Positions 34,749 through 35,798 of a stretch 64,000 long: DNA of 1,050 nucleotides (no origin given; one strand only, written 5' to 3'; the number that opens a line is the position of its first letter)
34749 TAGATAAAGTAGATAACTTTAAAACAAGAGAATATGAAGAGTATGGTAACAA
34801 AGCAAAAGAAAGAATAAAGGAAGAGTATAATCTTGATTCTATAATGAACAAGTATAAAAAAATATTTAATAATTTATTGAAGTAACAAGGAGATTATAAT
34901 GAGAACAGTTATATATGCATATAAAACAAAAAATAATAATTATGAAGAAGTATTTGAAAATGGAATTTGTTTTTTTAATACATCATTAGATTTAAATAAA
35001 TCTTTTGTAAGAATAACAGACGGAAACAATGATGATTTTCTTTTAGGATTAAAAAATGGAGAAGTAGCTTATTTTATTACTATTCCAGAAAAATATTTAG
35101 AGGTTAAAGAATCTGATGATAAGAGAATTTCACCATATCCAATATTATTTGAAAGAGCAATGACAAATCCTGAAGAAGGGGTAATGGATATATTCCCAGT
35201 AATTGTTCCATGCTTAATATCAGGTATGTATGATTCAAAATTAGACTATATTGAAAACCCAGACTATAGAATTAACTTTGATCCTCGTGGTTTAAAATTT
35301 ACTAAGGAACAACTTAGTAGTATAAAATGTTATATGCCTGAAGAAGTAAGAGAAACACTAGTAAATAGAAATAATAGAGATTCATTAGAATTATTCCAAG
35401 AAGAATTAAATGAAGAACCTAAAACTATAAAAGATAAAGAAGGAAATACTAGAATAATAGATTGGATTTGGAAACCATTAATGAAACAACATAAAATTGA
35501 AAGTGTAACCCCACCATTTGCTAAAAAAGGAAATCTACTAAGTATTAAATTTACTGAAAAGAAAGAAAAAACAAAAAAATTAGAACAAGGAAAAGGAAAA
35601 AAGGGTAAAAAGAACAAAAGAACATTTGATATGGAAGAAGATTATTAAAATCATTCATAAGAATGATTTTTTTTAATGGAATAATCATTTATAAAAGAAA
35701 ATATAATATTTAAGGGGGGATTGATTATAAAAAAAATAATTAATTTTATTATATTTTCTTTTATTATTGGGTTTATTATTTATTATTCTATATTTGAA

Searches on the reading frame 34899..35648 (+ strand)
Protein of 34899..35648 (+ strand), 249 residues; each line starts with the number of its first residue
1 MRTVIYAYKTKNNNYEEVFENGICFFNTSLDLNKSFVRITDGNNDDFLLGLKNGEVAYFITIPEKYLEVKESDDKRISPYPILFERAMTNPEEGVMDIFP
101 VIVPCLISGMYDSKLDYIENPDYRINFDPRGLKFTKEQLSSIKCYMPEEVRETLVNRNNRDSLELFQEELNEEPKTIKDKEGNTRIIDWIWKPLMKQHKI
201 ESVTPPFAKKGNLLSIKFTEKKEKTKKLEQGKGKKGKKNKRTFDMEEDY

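Call 17: find_encoding_contigs(protein=window:34899-35648:+, flank=5000, max_places=10)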
Protein window:34899-35648:+ (249 aa): 17 contigs read that carry it; 9 places shown.
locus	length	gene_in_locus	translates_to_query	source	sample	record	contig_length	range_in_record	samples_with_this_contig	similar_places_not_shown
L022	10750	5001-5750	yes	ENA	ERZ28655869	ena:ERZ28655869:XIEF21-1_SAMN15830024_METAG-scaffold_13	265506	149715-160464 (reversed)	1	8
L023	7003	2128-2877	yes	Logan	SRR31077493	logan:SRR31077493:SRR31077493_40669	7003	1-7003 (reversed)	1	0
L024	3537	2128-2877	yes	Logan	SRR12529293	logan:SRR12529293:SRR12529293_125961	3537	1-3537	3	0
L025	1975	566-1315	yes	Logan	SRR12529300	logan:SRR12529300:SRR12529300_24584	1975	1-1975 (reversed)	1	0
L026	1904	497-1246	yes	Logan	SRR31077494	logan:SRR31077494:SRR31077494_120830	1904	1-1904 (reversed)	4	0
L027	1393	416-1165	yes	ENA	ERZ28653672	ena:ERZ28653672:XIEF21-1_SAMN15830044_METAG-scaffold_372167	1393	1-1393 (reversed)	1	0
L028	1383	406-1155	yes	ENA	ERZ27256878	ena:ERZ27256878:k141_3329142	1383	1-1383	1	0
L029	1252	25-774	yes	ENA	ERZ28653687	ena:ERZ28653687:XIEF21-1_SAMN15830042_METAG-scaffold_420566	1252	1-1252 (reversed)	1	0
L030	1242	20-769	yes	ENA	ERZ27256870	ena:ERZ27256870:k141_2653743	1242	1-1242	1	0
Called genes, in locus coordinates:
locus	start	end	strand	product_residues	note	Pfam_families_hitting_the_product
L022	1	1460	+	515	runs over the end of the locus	PF03816:LytR_cpsA_psr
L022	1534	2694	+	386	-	-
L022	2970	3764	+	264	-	PF00534:Glycos_transf_1, PF13692:Glyco_trans_1_4, PF13524:Glyco_trans_1_2 (faint)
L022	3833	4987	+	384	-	PF09314:DUF1972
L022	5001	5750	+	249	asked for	-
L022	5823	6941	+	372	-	PF01183:Glyco_hydro_25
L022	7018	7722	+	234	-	PF00657:Lipase_GDSL, PF04311:DUF459 (faint), PF13472:Lipase_GDSL_2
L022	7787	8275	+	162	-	-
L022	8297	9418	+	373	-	PF01757:Acyl_transf_3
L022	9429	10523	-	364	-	PF05636:HIGH_NTase1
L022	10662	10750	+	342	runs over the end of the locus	PF21016:RlmN_N, PF04055:Radical_SAM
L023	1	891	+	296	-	?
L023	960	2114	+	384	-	PF09314:DUF1972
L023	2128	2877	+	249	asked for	-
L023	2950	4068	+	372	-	PF01183:Glyco_hydro_25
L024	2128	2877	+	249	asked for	-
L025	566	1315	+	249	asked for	-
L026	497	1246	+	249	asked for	-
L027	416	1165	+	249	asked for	-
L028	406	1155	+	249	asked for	-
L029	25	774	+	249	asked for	-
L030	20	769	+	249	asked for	-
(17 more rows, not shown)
